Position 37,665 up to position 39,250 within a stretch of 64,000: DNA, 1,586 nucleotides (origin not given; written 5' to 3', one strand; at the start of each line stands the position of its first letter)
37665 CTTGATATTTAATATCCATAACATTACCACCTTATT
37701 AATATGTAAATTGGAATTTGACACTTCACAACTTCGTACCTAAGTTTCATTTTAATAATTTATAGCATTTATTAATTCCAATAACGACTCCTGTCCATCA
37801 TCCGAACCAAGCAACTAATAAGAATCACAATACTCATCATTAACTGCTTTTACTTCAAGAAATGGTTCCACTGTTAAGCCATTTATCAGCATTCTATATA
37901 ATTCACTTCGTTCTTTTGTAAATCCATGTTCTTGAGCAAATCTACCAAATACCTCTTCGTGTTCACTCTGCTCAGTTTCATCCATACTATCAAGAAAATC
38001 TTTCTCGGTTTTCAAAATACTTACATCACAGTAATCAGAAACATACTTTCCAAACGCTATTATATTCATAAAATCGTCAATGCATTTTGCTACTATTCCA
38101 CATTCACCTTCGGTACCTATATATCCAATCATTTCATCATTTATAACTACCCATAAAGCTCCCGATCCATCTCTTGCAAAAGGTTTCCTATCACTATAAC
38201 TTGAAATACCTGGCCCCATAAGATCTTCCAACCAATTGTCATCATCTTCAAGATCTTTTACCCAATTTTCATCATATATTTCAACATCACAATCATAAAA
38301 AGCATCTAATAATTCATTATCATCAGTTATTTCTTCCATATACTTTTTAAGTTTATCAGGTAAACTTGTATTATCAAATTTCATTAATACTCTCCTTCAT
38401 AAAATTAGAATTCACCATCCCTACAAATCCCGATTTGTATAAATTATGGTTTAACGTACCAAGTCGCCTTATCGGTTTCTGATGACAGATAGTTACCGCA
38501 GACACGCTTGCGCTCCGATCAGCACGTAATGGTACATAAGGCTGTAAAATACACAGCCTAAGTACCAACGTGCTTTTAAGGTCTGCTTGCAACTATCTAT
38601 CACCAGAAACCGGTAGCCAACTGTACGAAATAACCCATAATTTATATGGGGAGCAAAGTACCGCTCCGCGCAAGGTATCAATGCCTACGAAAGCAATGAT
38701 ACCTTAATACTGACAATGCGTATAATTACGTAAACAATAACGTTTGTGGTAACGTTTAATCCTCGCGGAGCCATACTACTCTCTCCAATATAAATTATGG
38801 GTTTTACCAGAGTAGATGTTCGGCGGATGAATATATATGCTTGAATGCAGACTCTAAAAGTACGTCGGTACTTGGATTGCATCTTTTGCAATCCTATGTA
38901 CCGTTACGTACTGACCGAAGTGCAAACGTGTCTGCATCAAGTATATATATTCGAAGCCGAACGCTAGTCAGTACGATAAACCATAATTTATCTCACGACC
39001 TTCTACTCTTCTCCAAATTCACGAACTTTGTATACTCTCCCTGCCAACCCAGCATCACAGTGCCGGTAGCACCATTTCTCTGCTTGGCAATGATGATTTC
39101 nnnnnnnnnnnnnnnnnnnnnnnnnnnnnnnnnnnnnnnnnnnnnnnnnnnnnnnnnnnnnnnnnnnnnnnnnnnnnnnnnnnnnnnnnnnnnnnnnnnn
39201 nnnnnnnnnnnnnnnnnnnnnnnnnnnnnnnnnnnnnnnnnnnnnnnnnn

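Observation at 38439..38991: Copy 2 of the structured element: starts 2 nt after the dnaB stop codon and runs into the next gene without a terminator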

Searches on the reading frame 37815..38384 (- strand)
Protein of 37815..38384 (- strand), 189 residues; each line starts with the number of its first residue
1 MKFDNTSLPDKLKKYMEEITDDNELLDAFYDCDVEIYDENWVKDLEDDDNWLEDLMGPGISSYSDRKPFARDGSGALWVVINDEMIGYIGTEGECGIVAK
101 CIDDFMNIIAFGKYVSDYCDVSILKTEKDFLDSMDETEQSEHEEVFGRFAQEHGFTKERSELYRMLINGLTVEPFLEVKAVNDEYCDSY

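Call 22: find_encoding_contigs(protein=window:37815-38384:-, flank=3000, max_places=10)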
Protein window:37815-38384:- (189 aa): 6 contigs read that carry it; 3 places shown.
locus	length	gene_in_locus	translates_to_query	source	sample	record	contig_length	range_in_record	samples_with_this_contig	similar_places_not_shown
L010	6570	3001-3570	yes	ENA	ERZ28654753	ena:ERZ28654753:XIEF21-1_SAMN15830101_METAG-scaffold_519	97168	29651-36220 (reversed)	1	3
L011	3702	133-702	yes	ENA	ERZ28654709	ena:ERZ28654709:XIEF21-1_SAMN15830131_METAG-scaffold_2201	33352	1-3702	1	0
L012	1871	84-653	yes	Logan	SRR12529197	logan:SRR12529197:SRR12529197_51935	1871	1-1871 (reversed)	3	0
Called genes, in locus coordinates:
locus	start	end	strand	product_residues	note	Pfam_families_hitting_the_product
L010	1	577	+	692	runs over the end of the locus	PF24898:GGDEF_GdpP, PF01368:DHH, PF02272:DHHA1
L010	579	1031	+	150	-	PF01281:Ribosomal_L9_N, PF03948:Ribosomal_L9_C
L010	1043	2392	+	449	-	PF00772:DnaB, PF19702:DUF6200 (faint), PF03796:DnaB_C, PF13481:AAA_25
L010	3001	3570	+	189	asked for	-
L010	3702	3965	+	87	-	-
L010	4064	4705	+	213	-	-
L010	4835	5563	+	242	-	PF00376:MerR, PF12728:HTH_17 (weak), PF13411:MerR_1, PF20990:DUF2207_C (weak)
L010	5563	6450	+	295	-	PF02517:Rce1-like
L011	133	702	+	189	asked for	-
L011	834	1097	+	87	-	-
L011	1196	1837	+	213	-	-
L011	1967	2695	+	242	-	PF00376:MerR, PF12728:HTH_17 (weak), PF13411:MerR_1, PF20990:DUF2207_C (weak)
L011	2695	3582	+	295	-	PF02517:Rce1-like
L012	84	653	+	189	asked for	-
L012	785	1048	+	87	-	-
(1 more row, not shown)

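Call 54: find_homologous_proteins(query=window:37815-38384:-, max_evalue=1e-10)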
Query window:37815-38384:- (189 aa): 168 proteins with E <= 1e-10 among 191 candidates; the best 120 are listed.
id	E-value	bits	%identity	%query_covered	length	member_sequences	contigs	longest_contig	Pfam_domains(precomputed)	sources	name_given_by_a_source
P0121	1.8e-121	421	99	100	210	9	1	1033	-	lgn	-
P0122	2.7e-94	333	78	99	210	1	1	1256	-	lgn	-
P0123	2.7e-94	333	78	100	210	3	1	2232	-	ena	-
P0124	5.2e-93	328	75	100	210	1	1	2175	-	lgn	-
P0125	5.8e-92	325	75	100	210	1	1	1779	-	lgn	-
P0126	9.5e-85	301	70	100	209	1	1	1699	-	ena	-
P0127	8.2e-84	298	70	100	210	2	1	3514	-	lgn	-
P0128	7.6e-83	295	69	100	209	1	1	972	-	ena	-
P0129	1.4e-79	285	65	100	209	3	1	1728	-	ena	-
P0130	2.5e-79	284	64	100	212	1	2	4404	-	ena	-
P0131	5.5e-79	283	64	100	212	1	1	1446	-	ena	-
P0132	7.3e-79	282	64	100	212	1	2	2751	-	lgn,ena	-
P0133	8.4e-79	282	64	100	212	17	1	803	-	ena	-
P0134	1.8e-78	281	64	100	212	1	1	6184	-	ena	-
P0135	2.5e-78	281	64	100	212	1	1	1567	-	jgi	jgi:hypothetical protein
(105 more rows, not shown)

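Call 57: find_encoding_contigs(protein=P0121, flank=1500, max_places=10)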
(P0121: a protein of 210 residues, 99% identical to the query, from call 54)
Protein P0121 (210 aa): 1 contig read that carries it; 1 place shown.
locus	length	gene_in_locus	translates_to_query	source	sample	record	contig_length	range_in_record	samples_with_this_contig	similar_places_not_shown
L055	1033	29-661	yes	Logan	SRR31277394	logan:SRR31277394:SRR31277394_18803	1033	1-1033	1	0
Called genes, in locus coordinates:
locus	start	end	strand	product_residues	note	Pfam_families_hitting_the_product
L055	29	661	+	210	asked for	-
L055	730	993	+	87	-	-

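Call 63: search_protein_families(library=pfam, proteins=[window:37815-38384:-], max_evalue=0.001)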
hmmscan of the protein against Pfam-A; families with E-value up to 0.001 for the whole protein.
window:37815-38384:- (189 aa): 0 families

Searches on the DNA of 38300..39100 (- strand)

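Call 4: search_rna_families(source=window, start=38300, end=39100, threshold=evalue, max_evalue=10, show_alignments=2)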
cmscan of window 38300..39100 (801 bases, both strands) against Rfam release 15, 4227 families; matches with E-value up to 10: 5.
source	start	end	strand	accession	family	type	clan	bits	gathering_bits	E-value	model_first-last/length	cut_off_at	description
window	38521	38575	-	RF04238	mir-4012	Gene; miRNA;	-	24.4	80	0.026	1-63/63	no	mir-4012 microRNA precursor family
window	38382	38422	-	RF03084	DUF2815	Gene; sRNA;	-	16.1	41.2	5.7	1-62/62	no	DUF2815 RNA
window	39086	39100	+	RF00276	SNORD52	Gene; snRNA; snoRNA; CD-box;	CL00063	15.6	45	2.6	1-15/67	3'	Small nucleolar RNA SNORD52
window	38356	38396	-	RF03904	MIR7991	Gene; miRNA;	-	15.1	58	6.1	1-47/47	no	MIR7991 microRNA precursor family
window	39086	39100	+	RF01152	sR1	Gene; snRNA; snoRNA; CD-box;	-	12.4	45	1.6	1-15/57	3'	Small nucleolar RNA sR1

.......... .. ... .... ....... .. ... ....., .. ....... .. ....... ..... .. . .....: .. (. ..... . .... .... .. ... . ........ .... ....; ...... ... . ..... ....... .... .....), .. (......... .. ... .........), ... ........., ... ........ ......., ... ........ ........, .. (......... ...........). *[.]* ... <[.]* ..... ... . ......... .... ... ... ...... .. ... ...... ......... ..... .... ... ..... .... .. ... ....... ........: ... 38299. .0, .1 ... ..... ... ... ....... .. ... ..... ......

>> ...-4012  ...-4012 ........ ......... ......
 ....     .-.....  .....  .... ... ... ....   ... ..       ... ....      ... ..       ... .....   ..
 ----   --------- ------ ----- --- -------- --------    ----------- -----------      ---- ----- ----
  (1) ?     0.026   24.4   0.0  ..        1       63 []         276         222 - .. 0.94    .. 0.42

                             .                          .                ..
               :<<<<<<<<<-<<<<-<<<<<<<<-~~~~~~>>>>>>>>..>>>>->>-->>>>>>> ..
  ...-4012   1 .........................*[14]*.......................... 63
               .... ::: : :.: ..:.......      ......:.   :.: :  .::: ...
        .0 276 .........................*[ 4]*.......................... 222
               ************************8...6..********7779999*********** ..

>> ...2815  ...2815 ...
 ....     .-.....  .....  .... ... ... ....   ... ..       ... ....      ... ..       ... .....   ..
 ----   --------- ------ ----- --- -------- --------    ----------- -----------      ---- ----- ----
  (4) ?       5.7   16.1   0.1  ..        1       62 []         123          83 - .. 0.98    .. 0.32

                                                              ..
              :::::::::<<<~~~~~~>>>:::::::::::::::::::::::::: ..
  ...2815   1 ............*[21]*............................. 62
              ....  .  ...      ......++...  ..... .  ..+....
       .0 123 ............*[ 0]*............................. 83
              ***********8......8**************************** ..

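Call 10: search_dna_similar(query=window:38430-39000:-, collection=phages, mode=distant, max_rows=30)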
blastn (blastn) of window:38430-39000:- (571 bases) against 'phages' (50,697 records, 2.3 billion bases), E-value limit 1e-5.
No match.

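Call 11: search_dna_similar(query=window:38430-39000:-, collection=plasmids, mode=distant, max_rows=30)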
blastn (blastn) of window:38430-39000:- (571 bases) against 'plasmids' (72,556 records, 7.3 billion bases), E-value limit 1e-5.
No match.
